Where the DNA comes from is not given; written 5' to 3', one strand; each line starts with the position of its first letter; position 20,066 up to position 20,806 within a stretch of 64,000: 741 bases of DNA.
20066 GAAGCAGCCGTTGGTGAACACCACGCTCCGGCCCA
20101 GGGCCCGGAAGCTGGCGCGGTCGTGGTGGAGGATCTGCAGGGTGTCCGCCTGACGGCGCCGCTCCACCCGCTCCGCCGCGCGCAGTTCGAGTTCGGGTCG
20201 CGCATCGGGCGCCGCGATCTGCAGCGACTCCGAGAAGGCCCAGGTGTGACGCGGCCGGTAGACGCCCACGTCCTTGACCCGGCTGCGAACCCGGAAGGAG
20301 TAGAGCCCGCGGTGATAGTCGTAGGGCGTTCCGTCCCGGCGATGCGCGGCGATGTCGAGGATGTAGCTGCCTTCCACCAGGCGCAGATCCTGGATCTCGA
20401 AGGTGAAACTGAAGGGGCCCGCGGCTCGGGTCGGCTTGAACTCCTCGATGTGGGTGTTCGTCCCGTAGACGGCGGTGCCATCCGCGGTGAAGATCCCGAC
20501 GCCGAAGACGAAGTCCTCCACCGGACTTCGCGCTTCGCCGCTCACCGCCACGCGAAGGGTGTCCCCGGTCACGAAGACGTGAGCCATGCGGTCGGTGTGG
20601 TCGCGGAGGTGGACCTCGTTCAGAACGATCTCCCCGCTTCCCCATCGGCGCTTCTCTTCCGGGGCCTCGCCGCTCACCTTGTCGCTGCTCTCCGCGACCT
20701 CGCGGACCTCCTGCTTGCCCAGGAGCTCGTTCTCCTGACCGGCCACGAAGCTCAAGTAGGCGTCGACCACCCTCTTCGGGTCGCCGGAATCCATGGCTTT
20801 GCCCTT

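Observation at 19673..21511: Wzt exporter ATPase fused to an ADP-heptose-type nucleotidyltransferase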

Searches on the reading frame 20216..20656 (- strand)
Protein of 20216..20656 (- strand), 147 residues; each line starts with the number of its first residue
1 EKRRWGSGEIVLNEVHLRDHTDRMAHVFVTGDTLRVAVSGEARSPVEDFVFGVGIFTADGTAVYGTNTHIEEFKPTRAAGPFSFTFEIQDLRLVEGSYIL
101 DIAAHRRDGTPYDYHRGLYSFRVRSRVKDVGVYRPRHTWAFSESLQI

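Call 43: find_related_loci(query=A2, collection=genome_contigs, flank=8000)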
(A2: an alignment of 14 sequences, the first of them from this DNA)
Query A2 (147 aa) in genome_contigs; peptide patterns used: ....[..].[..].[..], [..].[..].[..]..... (x = any residue, [..] = any of these).
600 stretches matched a pattern (row limit reached: there are more); 585 encode a relative of the query (tblastn E <= 1e-3); the best 80 are kept; 80 distinct loci.
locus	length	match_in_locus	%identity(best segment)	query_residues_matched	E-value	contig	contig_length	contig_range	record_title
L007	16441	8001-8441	80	1-147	7e-81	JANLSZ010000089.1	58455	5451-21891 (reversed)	MAG: Vicinamibacteria bacterium isolate OTE_25_metabat_270 OTE_25_k141_4294086, whole genome shotgun sequence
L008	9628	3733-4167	83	1-145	3e-80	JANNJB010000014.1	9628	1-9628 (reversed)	MAG: Vicinamibacteria bacterium isolate SOY_40_metabat_13 SOY_40_k141_2829874, whole genome shotgun sequence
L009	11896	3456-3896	81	1-147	2e-80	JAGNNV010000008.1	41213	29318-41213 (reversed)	MAG: Vicinamibacteria bacterium isolate Go_SlAct_bin_43 Go_SlAct_2813_length_41213_cov_17.363944, whole genome shotgun s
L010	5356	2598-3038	80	1-147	2e-78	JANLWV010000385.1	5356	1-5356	MAG: Vicinamibacteria bacterium isolate OTE_20_metabat_250 OTE_20_k141_108427, whole genome shotgun sequence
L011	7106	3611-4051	80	1-147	9e-79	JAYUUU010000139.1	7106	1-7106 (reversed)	MAG: Vicinamibacteria bacterium isolate GL124_DN_concoct_180_sub GL124_DN_concoct_180_sub_138, whole genome shotgun sequ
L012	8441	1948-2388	80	1-147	2e-77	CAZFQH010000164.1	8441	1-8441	MAG TPA_asm: uncultured Acidobacteriota bacterium isolate SRP128246_co1_10 genome assembly, contig: NODE_22121_length_84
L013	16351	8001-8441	76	1-147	5e-77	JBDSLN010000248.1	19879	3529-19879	MAG: Vicinamibacteria bacterium isolate cluster1_bin.370 k127_2068075, whole genome shotgun sequence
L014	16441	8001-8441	76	1-147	2e-76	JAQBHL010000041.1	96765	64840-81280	MAG: Acidobacteriota bacterium isolate MAG_454_bin-04 454_bin-04_ctg-041, whole genome shotgun sequence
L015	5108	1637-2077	75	1-147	1e-75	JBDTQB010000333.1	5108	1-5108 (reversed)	MAG: Vicinamibacteria bacterium isolate cluster3_bin.211 NODE_92517_length_5108_cov_15.192559, whole genome shotgun sequ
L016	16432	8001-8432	64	4-147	8e-61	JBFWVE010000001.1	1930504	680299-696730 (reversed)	MAG: Vicinamibacteria bacterium isolate CA_2019_TPBF_87 NODE_7_length_1930504_cov_19.739044_TPBF, whole genome shotgun s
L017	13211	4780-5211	60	4-147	6e-58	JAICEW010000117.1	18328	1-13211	MAG: Vicinamibacteria bacterium isolate BD_ISSM_2_bin.32 k141_521478_length_18328_cov_8.9878, whole genome shotgun seque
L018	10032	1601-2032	61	4-147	2e-57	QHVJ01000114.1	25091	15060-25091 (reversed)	MAG: Acidobacteria bacterium isolate AA35 14_1009_16_40cm_scaffold_2788_curated, whole genome shotgun sequence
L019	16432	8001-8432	61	4-147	9e-57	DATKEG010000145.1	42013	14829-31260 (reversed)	MAG TPA_asm: Vicinamibacteria bacterium isolate SMAG_U14493 k141_1446504, whole genome shotgun sequence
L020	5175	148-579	60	4-147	7e-56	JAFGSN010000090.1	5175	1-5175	MAG: Vicinamibacteria bacterium isolate Zod_Metabat.903 k87_1961413, whole genome shotgun sequence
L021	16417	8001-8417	63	4-142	6e-56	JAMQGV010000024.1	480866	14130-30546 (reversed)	MAG: Vicinamibacteria bacterium isolate ACD1 H2_k97_328810, whole genome shotgun sequence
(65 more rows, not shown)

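Call 53: search_solved_structures(query=A2, max_evalue=1, show_alignments=2)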
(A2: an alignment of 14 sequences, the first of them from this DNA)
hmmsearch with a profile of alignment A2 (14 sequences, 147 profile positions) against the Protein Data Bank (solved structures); distinct sequences matched with E-value up to 1: 6.
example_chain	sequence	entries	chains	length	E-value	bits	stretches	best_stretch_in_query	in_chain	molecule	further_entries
8dky_A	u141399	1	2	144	4.1e-13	52.8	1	10-128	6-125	ABC transporter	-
6o14_A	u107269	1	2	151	5.5e-13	52.4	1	11-129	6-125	ABC transporter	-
7k2t_A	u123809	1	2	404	7.7e-13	51.9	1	5-128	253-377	ABC transporter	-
8dku_A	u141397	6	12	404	8e-13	51.9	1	5-128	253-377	ABC transporter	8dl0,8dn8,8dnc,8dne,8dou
5hno_A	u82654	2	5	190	8.4e-05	25.8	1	2-101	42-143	ABC type transport system putative ATP binding protein | ABC transporter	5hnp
2r5o_A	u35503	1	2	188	0.049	16.8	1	2-104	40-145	Putative ATP binding component of ABC-transporter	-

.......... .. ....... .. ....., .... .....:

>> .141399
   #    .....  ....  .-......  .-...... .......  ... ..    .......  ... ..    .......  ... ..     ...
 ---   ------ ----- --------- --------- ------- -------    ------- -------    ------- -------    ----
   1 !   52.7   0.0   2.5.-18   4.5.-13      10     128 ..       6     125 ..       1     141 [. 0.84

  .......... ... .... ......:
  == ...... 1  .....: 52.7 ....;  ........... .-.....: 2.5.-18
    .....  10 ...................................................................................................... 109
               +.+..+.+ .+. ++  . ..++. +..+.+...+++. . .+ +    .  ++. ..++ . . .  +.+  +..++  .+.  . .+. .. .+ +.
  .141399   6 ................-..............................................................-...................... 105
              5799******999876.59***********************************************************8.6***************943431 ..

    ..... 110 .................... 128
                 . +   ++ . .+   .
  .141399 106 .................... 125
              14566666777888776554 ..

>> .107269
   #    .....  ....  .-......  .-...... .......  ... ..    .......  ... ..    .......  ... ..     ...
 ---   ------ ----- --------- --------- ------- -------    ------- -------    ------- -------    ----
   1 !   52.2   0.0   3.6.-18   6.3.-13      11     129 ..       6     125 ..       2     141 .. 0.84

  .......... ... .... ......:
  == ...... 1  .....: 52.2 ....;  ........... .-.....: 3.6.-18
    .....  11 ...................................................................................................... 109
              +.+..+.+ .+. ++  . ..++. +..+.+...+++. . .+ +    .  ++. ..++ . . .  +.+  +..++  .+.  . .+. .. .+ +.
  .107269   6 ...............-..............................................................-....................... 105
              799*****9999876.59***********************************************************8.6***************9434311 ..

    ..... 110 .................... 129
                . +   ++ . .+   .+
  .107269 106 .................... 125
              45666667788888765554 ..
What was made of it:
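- On Wzt, CBD-containing O-polysaccharide ABC exporter ATPase: Matches CBD structures 8dky/6o14, 5hno and 2r5o (call 53).
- Closest known: Aquifex aeolicus WzmWzt O-antigen ABC transporter. Same: The CBD profile matches the A. aeolicus CBD best (call 53).
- Closest known: Aquifex aeolicus WzmWzt O-antigen ABC transporter. Different: The Trp that lids the methyl pocket in A. aeolicus (most likely Trp362, judged by eye from call 53) aligns with an invariant Tyr here (PYDYHR).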
